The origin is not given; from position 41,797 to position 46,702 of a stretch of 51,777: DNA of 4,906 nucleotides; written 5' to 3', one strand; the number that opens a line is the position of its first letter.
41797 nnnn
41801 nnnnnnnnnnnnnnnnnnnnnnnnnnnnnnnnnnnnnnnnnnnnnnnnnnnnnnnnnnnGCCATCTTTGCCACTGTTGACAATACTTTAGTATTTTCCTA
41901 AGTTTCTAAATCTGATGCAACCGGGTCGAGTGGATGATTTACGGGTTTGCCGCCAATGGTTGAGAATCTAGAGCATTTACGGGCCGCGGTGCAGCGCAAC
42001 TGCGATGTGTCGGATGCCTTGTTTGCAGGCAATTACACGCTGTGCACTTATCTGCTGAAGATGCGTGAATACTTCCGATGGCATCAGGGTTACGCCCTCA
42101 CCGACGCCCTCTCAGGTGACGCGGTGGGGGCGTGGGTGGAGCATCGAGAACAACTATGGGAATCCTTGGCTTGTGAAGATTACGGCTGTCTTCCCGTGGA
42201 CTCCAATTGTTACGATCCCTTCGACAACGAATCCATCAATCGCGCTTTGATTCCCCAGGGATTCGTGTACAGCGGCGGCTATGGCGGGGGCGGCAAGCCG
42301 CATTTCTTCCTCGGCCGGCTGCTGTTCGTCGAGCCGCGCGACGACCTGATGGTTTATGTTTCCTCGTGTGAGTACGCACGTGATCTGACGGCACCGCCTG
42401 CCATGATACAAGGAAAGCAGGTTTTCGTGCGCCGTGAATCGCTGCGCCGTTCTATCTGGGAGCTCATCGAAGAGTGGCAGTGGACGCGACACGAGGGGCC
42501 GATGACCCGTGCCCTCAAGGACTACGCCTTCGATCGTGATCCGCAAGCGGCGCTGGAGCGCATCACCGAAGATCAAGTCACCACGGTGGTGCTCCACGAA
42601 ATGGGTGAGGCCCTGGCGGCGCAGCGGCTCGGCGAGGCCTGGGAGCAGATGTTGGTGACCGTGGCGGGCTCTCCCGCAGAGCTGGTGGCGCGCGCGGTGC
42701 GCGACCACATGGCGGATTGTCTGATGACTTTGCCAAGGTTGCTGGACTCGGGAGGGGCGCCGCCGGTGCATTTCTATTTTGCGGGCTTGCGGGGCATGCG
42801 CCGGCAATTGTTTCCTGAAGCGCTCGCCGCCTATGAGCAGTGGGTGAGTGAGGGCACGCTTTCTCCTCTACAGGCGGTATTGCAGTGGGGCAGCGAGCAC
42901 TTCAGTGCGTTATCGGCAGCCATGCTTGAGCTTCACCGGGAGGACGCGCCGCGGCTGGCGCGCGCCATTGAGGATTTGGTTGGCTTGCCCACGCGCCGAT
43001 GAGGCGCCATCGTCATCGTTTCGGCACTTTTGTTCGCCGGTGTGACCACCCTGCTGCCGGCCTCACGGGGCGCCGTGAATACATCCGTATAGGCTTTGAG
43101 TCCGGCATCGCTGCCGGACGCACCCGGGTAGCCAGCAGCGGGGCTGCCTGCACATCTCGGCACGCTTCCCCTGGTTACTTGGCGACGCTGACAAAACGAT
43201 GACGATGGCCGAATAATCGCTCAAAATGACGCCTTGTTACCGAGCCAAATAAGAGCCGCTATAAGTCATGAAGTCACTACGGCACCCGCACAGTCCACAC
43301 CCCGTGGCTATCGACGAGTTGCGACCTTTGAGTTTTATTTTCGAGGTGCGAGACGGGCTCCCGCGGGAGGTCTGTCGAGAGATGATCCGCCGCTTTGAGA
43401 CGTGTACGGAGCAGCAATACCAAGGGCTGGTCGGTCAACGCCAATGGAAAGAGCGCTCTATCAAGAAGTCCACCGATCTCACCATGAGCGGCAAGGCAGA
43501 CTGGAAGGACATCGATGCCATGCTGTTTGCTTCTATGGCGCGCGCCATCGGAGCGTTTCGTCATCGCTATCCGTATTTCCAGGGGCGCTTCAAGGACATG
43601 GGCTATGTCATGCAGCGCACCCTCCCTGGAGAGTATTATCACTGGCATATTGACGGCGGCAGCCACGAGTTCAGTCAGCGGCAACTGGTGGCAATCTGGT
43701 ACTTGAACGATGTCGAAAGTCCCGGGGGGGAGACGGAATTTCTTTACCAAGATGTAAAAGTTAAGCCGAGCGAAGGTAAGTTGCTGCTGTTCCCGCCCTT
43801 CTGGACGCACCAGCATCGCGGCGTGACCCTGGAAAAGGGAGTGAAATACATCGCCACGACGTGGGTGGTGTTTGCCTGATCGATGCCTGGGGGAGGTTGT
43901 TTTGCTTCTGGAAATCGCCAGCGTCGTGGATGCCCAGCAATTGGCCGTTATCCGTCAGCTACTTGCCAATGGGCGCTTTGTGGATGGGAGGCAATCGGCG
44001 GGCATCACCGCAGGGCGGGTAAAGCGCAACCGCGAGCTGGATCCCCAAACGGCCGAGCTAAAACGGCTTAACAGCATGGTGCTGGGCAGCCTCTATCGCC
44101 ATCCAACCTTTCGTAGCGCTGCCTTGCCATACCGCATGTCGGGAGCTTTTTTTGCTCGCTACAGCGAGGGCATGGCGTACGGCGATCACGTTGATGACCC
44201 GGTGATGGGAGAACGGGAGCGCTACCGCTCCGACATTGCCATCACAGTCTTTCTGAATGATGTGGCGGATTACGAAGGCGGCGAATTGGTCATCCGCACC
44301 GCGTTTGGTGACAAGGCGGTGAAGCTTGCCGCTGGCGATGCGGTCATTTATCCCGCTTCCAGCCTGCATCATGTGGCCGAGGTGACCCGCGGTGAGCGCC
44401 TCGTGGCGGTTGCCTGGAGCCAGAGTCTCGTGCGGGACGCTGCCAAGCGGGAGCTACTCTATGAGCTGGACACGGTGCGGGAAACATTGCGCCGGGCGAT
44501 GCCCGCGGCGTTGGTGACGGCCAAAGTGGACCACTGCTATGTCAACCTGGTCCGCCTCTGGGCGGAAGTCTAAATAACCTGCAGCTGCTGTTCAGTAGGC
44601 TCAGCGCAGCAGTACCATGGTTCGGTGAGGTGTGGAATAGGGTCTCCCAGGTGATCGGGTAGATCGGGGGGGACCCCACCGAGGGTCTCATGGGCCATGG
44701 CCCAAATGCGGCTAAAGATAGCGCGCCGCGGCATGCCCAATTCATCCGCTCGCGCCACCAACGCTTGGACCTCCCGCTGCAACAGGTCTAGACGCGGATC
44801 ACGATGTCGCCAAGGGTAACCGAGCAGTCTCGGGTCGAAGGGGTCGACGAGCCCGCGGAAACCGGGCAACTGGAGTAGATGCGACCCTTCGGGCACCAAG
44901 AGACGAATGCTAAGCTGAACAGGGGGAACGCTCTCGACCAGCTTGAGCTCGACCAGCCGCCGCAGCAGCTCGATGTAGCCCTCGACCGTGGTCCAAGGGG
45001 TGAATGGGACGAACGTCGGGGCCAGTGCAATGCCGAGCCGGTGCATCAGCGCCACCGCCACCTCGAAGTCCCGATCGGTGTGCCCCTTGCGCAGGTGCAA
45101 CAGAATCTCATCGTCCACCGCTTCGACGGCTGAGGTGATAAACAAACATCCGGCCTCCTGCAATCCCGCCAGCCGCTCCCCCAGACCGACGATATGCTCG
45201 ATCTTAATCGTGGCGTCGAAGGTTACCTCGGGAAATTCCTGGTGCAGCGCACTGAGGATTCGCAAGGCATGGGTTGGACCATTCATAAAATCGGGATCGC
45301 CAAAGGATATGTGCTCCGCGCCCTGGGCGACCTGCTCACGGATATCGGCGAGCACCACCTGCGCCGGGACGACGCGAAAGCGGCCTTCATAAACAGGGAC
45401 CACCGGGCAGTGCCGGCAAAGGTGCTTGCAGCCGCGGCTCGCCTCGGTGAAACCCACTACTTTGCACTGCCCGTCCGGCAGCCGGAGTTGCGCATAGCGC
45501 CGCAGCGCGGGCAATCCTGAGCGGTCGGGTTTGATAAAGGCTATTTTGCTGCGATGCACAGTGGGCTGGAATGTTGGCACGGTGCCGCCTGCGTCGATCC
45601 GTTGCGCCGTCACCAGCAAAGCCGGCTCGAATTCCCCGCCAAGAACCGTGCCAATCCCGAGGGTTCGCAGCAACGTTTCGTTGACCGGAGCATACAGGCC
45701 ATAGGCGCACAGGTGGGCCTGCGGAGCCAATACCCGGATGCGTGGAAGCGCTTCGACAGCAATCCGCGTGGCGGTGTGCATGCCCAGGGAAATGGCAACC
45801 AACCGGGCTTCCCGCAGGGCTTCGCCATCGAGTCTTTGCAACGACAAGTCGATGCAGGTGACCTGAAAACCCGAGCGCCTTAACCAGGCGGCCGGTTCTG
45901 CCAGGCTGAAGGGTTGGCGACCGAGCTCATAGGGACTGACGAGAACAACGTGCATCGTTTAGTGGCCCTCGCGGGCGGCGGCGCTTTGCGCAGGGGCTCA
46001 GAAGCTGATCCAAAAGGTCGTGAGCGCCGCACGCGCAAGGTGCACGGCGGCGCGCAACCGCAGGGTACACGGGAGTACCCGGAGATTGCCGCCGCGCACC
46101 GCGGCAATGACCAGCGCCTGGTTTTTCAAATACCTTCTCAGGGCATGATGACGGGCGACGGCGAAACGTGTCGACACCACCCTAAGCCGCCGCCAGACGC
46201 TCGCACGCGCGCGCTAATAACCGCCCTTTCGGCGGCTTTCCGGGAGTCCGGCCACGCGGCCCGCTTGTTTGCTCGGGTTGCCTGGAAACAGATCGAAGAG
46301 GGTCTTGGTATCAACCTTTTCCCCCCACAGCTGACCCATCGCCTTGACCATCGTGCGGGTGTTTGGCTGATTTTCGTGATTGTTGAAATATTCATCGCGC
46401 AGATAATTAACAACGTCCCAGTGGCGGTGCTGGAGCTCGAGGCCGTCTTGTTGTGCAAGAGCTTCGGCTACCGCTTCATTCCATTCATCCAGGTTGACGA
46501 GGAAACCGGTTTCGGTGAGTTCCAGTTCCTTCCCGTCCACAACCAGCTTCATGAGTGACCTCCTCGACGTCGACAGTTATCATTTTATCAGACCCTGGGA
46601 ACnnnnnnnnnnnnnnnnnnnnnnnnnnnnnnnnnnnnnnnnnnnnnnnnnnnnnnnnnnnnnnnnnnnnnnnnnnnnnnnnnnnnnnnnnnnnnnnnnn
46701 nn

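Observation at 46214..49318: Five-gene operon divergent from dsrAB: TauD-like dioxygenase, two unknowns, an orphan Cas6/Cmx6-like RAMP protein and a Cys-less DsrC/TusE homologue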

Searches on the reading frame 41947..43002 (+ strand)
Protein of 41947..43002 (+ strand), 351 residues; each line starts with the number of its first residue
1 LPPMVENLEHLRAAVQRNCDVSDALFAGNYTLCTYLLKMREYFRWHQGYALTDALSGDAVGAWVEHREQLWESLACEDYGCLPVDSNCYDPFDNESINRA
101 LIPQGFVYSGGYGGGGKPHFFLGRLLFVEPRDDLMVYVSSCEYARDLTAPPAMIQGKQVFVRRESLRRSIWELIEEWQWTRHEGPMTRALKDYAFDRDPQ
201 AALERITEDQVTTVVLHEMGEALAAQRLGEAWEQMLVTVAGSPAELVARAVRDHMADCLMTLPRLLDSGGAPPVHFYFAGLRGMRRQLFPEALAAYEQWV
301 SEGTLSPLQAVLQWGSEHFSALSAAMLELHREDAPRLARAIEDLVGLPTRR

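Call 57: search_protein_families(library=pfam, proteins=[window:41947-43002:+], max_evalue=0.001)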
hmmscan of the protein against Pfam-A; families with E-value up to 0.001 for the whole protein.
window:41947-43002:+ (351 aa): 2 families
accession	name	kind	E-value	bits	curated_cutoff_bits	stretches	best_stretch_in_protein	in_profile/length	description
PF21740.2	DUF6866_C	-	1.7e-62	210.9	27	1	167-345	1-179/182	Family of unknown function (DUF6866) C-terminal domain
PF21739.2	DUF6866_N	-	5.4e-60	202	27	1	11-162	2-153/153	Family of unknown function (DUF6866) N-terminal domain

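Call 83: search_protein_families(library=ncbifam, proteins=[window:41947-43002:+], max_evalue=0.01)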
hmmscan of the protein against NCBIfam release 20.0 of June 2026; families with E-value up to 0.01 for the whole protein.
window:41947-43002:+ (351 aa): 1 family
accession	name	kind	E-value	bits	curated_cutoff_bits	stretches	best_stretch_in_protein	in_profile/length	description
NF045620.1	Sfum_1244_fam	hypoth_equivalog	1.6e-131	438.3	150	1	9-345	2-338/339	Sfum_1244 family protein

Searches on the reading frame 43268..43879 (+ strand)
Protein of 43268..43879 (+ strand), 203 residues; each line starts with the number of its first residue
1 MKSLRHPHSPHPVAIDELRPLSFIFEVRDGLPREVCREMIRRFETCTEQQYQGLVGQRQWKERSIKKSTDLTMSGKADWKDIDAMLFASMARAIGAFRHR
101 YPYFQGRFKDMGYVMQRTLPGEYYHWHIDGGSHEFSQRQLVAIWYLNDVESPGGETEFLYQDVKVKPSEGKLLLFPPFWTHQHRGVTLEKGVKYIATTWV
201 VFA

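Call 57: search_protein_families(library=pfam, proteins=[window:43268-43879:+], max_evalue=0.001)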
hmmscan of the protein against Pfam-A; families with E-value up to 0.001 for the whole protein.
window:43268-43879:+ (203 aa): 1 family
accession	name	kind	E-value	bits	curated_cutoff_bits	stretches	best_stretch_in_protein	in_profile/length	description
PF13640.12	2OG-FeII_Oxy_3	-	1.8e-12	48.5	27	1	116-200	4-97/98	2OG-Fe(II) oxygenase superfamily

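Call 83: search_protein_families(library=ncbifam, proteins=[window:43268-43879:+], max_evalue=0.01)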
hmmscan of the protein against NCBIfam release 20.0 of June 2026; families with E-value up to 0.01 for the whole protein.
window:43268-43879:+ (203 aa): 1 family
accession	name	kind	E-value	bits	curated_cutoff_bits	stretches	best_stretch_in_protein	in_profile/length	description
NF003974.0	PRK05467.1-3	equivalog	0.00053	19.5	143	1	112-200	82-172/221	Fe2+-dependent dioxygenase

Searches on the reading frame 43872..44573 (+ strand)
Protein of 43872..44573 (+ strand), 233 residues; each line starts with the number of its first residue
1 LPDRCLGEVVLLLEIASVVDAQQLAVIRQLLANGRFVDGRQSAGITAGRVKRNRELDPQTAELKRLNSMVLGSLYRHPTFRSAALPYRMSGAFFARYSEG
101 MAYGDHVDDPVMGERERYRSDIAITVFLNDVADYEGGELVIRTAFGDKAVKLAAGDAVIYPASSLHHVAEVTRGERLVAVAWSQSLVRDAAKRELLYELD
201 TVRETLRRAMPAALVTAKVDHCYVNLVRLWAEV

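Call 3: search_protein_families(library=pfam, proteins=[window:43872-44573:+], max_evalue=0.01)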
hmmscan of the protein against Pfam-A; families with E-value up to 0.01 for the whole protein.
window:43872-44573:+ (233 aa): 2 families
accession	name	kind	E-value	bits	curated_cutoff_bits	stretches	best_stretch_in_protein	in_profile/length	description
PF13640.12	2OG-FeII_Oxy_3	-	9.9e-13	49.3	27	1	93-183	2-97/98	2OG-Fe(II) oxygenase superfamily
PF18331.6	PKHD_C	-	3.5e-06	27.4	22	1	191-232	2-43/43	PKHD-type hydroxylase C-terminal domain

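Call 4: search_protein_families(library=ncbifam, proteins=[window:43872-44573:+], max_evalue=0.01)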
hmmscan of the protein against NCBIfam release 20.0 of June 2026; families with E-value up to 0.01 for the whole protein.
window:43872-44573:+ (233 aa): 4 families
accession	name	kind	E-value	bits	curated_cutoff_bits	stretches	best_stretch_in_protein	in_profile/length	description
NF003974.0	PRK05467.1-3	equivalog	5.7e-70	235.2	143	1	12-232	2-221/221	Fe2+-dependent dioxygenase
NF003975.0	PRK05467.1-4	equivalog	1.4e-68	230.7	180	1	11-233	1-226/226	Fe2+-dependent dioxygenase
NF003973.0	PRK05467.1-2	equivalog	1.1e-57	195.3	336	1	12-233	2-227/227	Fe2+-dependent dioxygenase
NF003972.0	PRK05467.1-1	equivalog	1.5e-50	171.7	399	1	13-233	3-225/225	PKHD-type hydroxylase YbiX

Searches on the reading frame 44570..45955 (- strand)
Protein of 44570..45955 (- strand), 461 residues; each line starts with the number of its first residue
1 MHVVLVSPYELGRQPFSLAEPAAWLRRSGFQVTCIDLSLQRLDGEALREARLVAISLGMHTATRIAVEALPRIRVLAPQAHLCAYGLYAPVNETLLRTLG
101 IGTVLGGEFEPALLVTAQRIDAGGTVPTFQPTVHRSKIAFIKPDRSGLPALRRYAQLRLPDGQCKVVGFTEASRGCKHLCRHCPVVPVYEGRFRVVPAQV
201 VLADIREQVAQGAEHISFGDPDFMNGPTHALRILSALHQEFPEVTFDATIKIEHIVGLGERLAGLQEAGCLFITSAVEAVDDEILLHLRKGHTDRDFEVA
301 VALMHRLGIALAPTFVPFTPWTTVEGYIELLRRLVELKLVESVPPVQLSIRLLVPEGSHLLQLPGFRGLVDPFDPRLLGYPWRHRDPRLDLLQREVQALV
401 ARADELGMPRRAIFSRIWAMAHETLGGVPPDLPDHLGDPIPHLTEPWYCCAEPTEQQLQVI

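Call 3: search_protein_families(library=pfam, proteins=[window:44570-45955:-], max_evalue=0.01)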
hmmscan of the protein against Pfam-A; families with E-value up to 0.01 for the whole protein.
window:44570-45955:- (461 aa): 1 family
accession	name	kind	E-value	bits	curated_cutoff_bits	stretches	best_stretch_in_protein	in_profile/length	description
PF04055.27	Radical_SAM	-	4.7e-12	46.8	29.5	1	173-310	4-142/166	Radical SAM superfamily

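Call 4: search_protein_families(library=ncbifam, proteins=[window:44570-45955:-], max_evalue=0.01)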
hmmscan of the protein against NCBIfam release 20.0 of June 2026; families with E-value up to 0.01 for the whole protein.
window:44570-45955:- (461 aa): 14 families
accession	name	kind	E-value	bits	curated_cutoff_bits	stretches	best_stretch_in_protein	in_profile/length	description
NF040546.1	rSAM_CUAEP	equivalog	2.7e-184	613.2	500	1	3-459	1-467/468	CUAEP/CCAEP-tail radical SAM (seleno)protein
NF040542.1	rSAM_RCCLKC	equivalog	4.6e-75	253.4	450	1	4-395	2-406/423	arsinothricin biosynthesis radical SAM protein ArsL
TIGR04072.2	rSAM_ladder_B12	equivalog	9.9e-09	34.3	360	1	164-337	178-349/443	lipid biosynthesis B12-binding/radical SAM protein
TIGR04295.1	B12_rSAM_oligo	hypoth_equivalog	9.4e-08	31.1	400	1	170-287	203-311/422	TIGR04295 family B12-binding domain-containing radical SAM protein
TIGR04479.1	bcpD_PhpK_rSAM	subfamily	1.9e-06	26.6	600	1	170-318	244-391/504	PhpK family radical SAM P-methyltransferase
TIGR04013.1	B12_SAM_MJ_1487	hypoth_equivalog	1.5e-05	24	251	1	73-218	63-202/382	TIGR04013 family B12-binding domain/radical SAM domain-containing protein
TIGR03471.1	HpnJ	equivalog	2.3e-05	23.5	577.6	1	172-323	202-351/472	hopanoid biosynthesis associated radical SAM protein HpnJ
NF033070.1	rSAM_AprD4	equivalog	8.5e-05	21.6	500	1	169-284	198-312/456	AprD4 family radical SAM diol-dehydratase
TIGR04014.1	B12_SAM_MJ_0865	equivalog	0.0003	19.7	360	0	169-217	162-210/434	methyl-coenzyme M reductase glutamine C-methyltransferase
NF045585.1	rSAM_slr0320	equivalog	0.0016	17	775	1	171-226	239-294/511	photosystem II high light acclimation radical SAM protein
TIGR02026.1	BchE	equivalog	0.0019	17.1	481.35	1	166-332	193-360/497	magnesium-protoporphyrin IX monomethyl ester anaerobic oxidative cyclase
TIGR04367.1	HpnR_B12_rSAM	equivalog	0.0023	16.5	650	1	138-321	162-337/490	hopanoid C-3 methylase HpnR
TIGR00089.1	TIGR00089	subfamily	0.0063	15.3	251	0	165-216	138-188/429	MiaB/RimO family radical SAM methylthiotransferase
NF010916.0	PRK14336.1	equivalog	0.0083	14.9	606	0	163-301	121-265/418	tRNA (N6-isopentenyl adenosine(37)-C2)-methylthiotransferase MiaB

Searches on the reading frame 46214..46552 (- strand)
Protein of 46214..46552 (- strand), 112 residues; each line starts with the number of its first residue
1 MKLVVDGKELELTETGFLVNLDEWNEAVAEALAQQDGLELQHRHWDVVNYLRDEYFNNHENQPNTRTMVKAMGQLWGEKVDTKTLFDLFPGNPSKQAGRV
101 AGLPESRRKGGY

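Call 3: search_protein_families(library=pfam, proteins=[window:46214-46552:-], max_evalue=0.01)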
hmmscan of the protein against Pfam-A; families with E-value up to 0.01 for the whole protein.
window:46214-46552:- (112 aa): 1 family
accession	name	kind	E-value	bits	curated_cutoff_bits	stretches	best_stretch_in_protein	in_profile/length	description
PF04358.19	DsrC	-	2.3e-33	115.3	24.9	1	5-105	2-102/107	DsrC like protein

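Call 4: search_protein_families(library=ncbifam, proteins=[window:46214-46552:-], max_evalue=0.01)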
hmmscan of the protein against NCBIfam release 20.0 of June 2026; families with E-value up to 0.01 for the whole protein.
window:46214-46552:- (112 aa): 2 families
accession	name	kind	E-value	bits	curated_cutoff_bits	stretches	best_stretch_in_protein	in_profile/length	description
TIGR03342.1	dsrC_tusE_dsvC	subfamily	7.5e-30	103.5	53.5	1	5-105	3-103/108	TusE/DsrC/DsvC family sulfur relay protein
NF008562.0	PRK11508.1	equivalog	3e-24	85.3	191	1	3-105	2-104/109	sulfurtransferase TusE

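Call 46: search_solved_structures(query=window:46214-46552:-, max_evalue=0.001, show_alignments=2)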
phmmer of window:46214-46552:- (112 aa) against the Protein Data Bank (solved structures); distinct sequences matched with E-value up to 0.001: 8.
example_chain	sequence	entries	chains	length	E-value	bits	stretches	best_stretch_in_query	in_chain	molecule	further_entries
1yx3_A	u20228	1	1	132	5.7e-26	94.2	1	4-105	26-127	hypothetical protein DsrC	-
1sau_A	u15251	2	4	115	1.9e-17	66.8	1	3-105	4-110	sulfite reductase, desulfoviridin-type subunit gamma | sulfite reductase, desulfoviridin-type subunit gamma (dsvC)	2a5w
2xsj_C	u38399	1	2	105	2.2e-11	47.3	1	6-105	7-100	SULFUR RELAY PROTEIN, TUSE/DSRC/DSVC FAMILY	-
1ji8_A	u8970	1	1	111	3.8e-11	46.5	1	4-105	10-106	dissimilatory siroheme-sulfite reductase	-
2v4j_C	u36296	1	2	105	5.7e-10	42.7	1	4-105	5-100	SULFITE REDUCTASE, DISSIMILATORY-TYPE SUBUNIT GAMMA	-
7syb_A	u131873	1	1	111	3.5e-07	33.7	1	9-105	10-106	Sulfurtransferase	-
3or2_C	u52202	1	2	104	1.2e-06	32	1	7-105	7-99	Sulfite redcutase subunit gama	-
3or1_C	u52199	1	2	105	8e-06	29.3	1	7-105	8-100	Sulfite reductase gama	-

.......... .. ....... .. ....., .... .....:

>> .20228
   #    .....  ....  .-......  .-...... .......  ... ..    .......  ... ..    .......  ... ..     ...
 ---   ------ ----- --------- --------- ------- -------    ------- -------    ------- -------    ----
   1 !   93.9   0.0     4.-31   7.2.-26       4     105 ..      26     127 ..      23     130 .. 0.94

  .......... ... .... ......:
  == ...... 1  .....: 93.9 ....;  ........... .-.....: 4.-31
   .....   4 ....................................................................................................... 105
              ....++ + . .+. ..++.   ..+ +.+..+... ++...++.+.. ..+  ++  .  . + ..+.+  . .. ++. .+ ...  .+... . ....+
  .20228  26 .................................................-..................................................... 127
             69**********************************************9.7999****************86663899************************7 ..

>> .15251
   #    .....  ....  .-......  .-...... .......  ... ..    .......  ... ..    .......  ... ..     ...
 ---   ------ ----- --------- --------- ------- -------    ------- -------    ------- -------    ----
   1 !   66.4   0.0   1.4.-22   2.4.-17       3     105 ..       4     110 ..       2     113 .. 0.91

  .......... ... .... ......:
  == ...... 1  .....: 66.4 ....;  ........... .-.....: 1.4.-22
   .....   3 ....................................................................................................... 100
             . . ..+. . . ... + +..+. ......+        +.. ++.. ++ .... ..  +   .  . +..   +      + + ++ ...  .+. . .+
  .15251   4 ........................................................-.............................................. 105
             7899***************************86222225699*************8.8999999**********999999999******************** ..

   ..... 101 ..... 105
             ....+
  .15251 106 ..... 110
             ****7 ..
